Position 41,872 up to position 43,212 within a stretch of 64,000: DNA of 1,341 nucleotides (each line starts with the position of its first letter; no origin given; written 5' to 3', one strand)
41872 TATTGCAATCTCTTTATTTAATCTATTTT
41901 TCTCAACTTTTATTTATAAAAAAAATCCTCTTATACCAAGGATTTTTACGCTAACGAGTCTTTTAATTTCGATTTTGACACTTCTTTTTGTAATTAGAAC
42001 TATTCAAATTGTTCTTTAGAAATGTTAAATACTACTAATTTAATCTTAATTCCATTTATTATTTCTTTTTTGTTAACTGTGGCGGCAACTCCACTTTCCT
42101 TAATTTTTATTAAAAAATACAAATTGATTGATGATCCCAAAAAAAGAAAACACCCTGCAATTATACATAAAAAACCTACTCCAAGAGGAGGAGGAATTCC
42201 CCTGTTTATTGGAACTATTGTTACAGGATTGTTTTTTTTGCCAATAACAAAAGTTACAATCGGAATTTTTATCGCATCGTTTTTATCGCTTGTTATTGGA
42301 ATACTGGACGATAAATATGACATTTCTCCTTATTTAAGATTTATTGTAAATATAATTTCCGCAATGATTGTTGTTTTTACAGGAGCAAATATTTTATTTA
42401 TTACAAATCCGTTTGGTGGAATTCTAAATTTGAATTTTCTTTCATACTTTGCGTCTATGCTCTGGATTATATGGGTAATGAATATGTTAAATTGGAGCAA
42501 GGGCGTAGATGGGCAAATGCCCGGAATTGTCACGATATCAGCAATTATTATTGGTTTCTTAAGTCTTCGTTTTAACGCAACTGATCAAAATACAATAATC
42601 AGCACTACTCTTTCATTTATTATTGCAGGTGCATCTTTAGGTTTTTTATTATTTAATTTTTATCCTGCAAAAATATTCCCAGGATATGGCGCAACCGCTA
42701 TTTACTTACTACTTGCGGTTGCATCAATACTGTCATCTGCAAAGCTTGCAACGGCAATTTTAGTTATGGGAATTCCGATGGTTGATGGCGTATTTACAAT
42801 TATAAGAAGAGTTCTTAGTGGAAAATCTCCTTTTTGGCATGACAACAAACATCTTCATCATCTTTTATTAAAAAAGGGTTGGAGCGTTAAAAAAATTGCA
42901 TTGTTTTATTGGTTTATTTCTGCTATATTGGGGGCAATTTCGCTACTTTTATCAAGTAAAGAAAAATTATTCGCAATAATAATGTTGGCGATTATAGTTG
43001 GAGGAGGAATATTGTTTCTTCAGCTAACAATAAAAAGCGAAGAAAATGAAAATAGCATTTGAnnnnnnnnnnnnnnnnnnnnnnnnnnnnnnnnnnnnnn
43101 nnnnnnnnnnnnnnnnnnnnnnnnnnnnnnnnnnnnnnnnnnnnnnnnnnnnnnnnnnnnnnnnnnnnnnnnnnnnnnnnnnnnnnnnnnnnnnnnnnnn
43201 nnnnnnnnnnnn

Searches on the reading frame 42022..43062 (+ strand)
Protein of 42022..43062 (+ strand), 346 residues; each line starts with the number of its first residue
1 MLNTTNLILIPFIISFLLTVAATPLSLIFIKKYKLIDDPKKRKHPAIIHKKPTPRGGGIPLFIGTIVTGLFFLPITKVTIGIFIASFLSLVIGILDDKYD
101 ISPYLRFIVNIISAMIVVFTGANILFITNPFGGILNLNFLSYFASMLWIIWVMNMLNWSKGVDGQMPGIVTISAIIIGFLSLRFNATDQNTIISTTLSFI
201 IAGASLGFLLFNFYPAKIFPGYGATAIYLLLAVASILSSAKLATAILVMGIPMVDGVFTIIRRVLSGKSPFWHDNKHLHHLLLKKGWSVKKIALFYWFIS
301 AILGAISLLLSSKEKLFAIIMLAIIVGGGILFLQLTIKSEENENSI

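Call 9: search_protein_families(library=pfam, proteins=[window:42022-43062:+], max_evalue=0.0001)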
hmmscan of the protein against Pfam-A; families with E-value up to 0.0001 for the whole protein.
window:42022-43062:+ (346 aa): 1 family
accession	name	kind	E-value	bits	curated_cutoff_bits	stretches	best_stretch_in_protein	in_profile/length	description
PF00953.26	Glycos_transf_4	-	2.1e-25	90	27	1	80-238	2-159/160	Glycosyl transferase family 4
